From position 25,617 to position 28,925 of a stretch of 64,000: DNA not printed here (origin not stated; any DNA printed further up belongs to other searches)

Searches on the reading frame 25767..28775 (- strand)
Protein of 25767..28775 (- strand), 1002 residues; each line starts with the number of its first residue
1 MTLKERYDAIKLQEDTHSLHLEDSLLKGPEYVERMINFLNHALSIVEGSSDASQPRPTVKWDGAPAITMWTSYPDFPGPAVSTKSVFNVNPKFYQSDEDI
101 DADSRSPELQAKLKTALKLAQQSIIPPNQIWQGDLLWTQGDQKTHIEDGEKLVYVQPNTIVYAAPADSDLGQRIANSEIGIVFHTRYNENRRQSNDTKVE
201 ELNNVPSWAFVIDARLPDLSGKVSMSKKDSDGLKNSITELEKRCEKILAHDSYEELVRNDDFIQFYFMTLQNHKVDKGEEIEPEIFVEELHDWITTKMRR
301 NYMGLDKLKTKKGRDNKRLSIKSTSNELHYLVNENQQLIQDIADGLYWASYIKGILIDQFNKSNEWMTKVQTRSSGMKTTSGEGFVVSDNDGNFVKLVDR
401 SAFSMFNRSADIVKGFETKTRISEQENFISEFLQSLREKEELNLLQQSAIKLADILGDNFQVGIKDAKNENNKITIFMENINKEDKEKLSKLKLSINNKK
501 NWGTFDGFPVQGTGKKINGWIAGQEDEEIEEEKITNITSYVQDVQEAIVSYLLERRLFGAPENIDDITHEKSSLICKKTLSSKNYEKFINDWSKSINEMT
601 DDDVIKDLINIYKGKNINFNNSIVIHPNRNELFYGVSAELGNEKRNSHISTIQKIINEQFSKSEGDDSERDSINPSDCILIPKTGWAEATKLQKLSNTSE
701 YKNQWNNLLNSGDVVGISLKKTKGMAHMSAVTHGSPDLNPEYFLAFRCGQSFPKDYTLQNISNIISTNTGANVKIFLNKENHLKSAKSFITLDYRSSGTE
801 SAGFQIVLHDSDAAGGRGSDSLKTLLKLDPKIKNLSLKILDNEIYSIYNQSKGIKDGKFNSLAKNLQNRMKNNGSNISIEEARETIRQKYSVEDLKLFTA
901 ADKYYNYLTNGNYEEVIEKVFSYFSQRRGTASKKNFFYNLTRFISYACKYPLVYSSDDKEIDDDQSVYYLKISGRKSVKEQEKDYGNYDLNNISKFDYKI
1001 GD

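Call 7: search_protein_families(library=pfam, proteins=[window:25767-28775:-], max_evalue=0.1)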
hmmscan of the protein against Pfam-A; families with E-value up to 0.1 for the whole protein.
window:25767-28775:- (1002 aa): 1 family
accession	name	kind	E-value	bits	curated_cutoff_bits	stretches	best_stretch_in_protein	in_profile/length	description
PF19782.4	DUF6267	-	4.6e-62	211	27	1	16-407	2-371/376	Family of unknown function (DUF6267)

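Call 8: search_protein_families(library=phrogs, proteins=[window:25767-28775:-], max_evalue=0.01)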
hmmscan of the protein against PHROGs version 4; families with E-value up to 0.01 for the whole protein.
window:25767-28775:- (1002 aa): 1 family
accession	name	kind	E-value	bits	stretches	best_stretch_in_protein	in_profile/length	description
phrog_455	-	unknown function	9.2e-38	132.2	1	20-459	30-381/764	-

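Call 13: search_solved_structures(query=window:25767-28775:-, max_evalue=1, show_alignments=2)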
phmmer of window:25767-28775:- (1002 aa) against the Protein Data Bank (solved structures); distinct sequences matched with E-value up to 1: 2.
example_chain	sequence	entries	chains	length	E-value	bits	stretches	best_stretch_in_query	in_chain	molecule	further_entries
2xpn_A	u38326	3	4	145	0.33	12.1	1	541-666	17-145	IWS1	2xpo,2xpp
2xpl_A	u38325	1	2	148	0.34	12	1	541-666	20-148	IWS1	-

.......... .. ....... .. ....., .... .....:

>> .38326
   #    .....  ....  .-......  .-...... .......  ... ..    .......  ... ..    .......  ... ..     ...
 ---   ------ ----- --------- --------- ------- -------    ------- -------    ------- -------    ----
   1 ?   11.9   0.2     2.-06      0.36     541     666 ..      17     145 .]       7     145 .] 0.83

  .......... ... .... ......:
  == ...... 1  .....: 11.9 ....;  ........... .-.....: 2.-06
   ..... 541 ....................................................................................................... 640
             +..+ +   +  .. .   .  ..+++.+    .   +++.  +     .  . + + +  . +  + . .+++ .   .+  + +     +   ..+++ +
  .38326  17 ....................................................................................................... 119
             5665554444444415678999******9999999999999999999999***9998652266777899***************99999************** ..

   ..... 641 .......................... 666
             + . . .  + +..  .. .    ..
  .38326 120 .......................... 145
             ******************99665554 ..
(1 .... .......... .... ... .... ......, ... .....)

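Call 19: search_protein_families(library=ncbifam, proteins=[window:25767-28775:-], max_evalue=0.1)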
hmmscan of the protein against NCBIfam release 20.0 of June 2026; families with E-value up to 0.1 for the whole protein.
window:25767-28775:- (1002 aa): 1 family
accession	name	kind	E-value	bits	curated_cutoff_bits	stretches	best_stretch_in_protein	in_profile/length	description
NF040727.1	SBP_SaoB_CU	equivalog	0.0075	15.2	140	1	574-617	199-243/262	ABC transporter substrate-binding (seleno)protein SaoB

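Call 33: find_homologous_proteins(query=window:25767-28775:-)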
Query window:25767-28775:- (1002 aa): 615 proteins with E <= 0.001 among 8000 candidates; the best 120 are listed.
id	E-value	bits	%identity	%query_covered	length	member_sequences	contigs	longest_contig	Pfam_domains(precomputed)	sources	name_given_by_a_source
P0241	0.0e+0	1418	100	63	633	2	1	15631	PF19782.5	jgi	-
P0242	6.4e-240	817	48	45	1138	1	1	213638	PF19782.5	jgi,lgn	jgi:hypothetical protein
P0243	7.5e-197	675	67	43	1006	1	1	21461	PF19782.5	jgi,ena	-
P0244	3.6e-187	642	67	42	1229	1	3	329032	PF19782.5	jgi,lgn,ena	-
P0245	2.3e-173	597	63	42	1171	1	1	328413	PF19782.5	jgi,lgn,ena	-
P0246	2.0e-154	534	58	43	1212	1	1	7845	PF19782.5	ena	-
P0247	3.1e-146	507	54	42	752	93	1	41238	PF19782.5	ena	-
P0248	4.1e-146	507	54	42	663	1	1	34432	PF19782.5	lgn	-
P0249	1.1e-145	505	54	42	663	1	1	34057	PF19782.5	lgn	-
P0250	1.8e-145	504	54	42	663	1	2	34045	PF19782.5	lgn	-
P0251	1.8e-145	504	54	42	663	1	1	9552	PF19782.5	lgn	-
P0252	2.2e-145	504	54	42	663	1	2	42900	PF19782.5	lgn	-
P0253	2.3e-145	504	54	42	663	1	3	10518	PF19782.5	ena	-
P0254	2.7e-145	504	54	42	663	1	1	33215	PF19782.5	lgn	-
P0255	2.9e-145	504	54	42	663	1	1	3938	PF19782.5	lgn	-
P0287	1.3e-144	502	54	44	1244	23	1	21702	PF19782.5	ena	-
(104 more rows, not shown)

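Call 104: search_protein_families(library=pfam, proteins=[P0248, P0242, P0287, P0247], max_evalue=0.01)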
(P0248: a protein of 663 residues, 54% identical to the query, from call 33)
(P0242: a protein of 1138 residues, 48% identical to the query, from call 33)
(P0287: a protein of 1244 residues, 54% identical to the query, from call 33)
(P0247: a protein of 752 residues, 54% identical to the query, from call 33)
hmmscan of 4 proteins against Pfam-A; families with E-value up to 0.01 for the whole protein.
P0248 (663 aa): 2 families
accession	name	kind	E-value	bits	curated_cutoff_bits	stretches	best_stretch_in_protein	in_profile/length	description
PF19782.4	DUF6267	-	2.2e-59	202.2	27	1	237-632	2-371/376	Family of unknown function (DUF6267)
PF01467.32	CTP_transf_like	-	7.1e-05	23.5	21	1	40-98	2-57/133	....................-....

P0242 (1138 aa): 1 family
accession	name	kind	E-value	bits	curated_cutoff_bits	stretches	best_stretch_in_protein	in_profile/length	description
PF19782.4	DUF6267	-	2e-53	182.6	27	1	13-411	2-371/376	Family of unknown function (DUF6267)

P0287 (1244 aa): 1 family
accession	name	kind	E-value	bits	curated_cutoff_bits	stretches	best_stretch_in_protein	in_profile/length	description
PF19782.4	DUF6267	-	5.6e-56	190.9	27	1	14-410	2-371/376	Family of unknown function (DUF6267)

P0247 (752 aa): 2 families
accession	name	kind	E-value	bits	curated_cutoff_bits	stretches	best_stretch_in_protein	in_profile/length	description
PF19782.4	DUF6267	-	8.5e-59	200.2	27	1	326-721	2-371/376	Family of unknown function (DUF6267)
PF01467.32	CTP_transf_like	-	0.00016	22.3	21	1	40-98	2-57/133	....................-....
